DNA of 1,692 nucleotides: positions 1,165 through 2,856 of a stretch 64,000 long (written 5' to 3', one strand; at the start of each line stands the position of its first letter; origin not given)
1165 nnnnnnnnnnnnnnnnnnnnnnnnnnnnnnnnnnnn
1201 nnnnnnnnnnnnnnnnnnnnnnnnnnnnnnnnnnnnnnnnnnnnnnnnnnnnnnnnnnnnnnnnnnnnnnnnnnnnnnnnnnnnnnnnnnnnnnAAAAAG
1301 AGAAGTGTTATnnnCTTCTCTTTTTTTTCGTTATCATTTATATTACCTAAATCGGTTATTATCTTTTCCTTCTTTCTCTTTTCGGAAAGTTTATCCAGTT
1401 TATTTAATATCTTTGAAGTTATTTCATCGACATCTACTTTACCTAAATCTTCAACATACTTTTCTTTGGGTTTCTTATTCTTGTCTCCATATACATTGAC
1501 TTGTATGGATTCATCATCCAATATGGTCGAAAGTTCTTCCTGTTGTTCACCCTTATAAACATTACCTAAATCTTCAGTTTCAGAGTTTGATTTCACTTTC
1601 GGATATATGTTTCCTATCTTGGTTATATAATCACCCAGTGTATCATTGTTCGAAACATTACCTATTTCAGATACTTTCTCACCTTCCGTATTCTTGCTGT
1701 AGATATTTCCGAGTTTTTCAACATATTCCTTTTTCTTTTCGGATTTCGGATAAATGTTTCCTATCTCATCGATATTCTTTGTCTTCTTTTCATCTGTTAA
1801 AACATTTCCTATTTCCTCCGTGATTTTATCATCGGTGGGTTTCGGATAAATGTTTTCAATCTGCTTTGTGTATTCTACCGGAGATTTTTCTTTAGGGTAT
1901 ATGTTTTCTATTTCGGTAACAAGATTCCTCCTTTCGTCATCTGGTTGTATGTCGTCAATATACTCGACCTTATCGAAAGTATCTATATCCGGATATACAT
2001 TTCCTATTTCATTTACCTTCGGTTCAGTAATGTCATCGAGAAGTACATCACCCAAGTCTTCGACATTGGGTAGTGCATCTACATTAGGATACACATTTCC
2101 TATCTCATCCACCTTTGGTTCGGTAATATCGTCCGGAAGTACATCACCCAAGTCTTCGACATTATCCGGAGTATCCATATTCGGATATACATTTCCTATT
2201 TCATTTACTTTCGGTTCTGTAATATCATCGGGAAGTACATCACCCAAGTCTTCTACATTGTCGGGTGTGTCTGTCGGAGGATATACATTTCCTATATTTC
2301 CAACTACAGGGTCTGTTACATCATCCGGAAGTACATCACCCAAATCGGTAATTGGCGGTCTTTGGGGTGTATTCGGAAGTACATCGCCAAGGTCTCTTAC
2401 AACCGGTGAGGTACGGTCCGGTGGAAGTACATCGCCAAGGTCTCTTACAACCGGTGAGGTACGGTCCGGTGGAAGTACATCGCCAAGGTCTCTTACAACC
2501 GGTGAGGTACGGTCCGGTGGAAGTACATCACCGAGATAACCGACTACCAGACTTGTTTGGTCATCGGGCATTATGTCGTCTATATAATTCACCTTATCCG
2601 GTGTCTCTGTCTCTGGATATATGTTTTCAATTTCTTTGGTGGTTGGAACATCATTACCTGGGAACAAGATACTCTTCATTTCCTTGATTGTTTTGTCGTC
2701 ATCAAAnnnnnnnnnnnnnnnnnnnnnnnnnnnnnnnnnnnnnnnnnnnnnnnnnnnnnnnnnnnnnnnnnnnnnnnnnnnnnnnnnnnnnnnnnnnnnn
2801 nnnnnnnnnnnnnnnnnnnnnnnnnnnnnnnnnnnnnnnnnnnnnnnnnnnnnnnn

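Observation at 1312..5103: Fibre-like giant protein built from a novel ~16-aa [ED][IL]GN[IV]YP periodic repeat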

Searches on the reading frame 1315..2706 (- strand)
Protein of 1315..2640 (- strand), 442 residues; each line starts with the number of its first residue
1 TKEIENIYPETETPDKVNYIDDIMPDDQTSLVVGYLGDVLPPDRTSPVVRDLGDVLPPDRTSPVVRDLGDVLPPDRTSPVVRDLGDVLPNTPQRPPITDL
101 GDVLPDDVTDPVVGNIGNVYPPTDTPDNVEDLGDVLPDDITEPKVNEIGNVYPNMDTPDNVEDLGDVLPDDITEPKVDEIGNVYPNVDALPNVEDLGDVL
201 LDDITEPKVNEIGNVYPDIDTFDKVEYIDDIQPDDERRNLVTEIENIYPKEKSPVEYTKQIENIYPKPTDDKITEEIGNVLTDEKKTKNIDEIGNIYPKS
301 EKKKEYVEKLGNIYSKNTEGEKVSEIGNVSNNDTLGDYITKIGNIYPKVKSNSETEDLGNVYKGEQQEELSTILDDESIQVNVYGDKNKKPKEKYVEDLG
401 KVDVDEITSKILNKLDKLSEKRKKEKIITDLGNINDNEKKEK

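Call 20: find_homologous_proteins(query=window:1315-2640:-, max_evalue=0.001)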
Query window:1315-2640:- (442 aa): 1 proteins with E <= 0.001 among 8000 candidates.
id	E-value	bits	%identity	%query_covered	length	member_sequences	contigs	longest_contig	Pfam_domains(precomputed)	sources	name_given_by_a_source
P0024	2.4e-17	82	38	46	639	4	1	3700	-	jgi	jgi:hypothetical protein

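Call 30: predict_structure(alignment_id=A2)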
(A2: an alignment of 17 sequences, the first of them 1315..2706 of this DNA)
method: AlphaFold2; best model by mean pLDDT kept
length: 464 residues; sequences in the alignment: 17
mean_pLDDT: 38.8   pTM: 0.34
mean pLDDT of the five models: 38.8, 38.4, 37.2, 35.5, 34.4
residues with pLDDT >= 90: 0; 70-90: 0; 50-70: 108; < 50: 356
segments of 3 or more residues with pLDDT < 50: 1-73, 79-86, 95-99, 129-132, 146-148, 177-185, 192-195, 207-218, 222-229, 239-428, 430-434, 440-464
pLDDT, mean of each block of 10 residues (from residue 1): 34 30 31 29 28 28 34 46 47 49 58 53 56 57 54 57 56 54 51 52 53 45 45 49 38 36 41 30 25 26 26 23 26 24 25 25 23 27 26 30 33 34 42 47 43 37 37
secondary structure, 60 per line:
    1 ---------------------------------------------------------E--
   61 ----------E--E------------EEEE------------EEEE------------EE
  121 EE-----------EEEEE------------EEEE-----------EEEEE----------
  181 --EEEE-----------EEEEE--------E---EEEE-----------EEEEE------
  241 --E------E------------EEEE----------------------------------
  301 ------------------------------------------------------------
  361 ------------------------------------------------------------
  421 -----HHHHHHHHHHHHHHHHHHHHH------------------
elements in order: E87-90 E103-106 E119-122 E134-138 E151-154 E166-170 E183-186 E198-202 E215-218 E230-234 E263-266 H426-446

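Call 86: fold_search(model_id=the predicted structure, library=pdb)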
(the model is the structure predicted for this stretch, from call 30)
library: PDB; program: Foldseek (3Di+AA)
matches with E <= 10: 8; with E <= 0.001: 0
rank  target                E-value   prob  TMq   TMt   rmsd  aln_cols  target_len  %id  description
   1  5b0n_A                3.6e+00  0.02  0.10  0.16  13.5       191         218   14  Structure of Shigella effector LRR domain (released 2016-04-06)
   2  7ya7_B                3.8e+00  0.06  0.14  0.23  10.3       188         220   15  The crystal structure of IpaH1.4 LRR domain (released 2023-02-08)
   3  7v8e_A                6.5e+00  0.04  0.14  0.24  10.7       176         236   16  Crystal structure of IpaH1.4 LRR domain bound to HOIL-1L UBL domain. (released 2022-03-30)
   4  6mlx_A                6.5e+00  0.01  0.08  0.15  14.5       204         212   10  Crystal structure of T. pallidum Leucine Rich Repeat protein (TpLRR) (released 2019-07-17)
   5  4xgo_B                6.8e+00  0.01  0.08  0.10  15.7       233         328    8  Crystal structure of leucine-rich repeat domain of APL1B (released 2015-04-01)
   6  7v8h_A                9.1e+00  0.01  0.09  0.15  13.4       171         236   18  Crystal structure of LRR domain from Shigella flexneri IpaH1.4 (released 2022-03-30)
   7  5o0m_B                9.5e+00  0.01  0.11  0.16  11.3       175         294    8  Deglycosylated Nogo Receptor with native disulfide structure 3 (released 2017-10-18)
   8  8bef_y                9.5e+00  0.00  0.06  0.08  15.6       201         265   12  Cryo-EM structure of the Arabidopsis thaliana I+III2 supercomplex (CI membrane core) (released 2023-01-11)

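Call 114: search_solved_structures(query=window:1315-2634:-, max_evalue=10, show_alignments=1)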
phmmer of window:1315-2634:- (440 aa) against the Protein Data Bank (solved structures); distinct sequences matched with E-value up to 10: 2.
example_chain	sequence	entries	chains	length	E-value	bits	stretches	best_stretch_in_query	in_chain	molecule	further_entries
5cjs_D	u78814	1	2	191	0.23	13.9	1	271-358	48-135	Designed influenza hemagglutinin stem #4454, HA2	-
7zax_A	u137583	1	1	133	0.6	12.6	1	274-361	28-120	Lipopolysaccharide export system protein LptA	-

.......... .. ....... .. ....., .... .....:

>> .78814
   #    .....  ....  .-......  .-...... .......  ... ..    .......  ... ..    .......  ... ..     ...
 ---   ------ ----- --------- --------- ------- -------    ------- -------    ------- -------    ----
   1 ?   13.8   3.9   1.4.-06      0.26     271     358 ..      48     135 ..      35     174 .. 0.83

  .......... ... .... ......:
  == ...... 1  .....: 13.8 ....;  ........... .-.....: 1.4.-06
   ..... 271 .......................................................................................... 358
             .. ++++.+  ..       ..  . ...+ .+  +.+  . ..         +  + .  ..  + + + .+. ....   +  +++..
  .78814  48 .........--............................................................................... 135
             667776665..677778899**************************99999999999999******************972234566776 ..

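Call 115: search_protein_families(library=ncbifam, proteins=[window:1315-2634:-], max_evalue=0.1)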
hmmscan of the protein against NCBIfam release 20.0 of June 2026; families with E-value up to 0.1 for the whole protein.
window:1315-2634:- (440 aa): 0 families
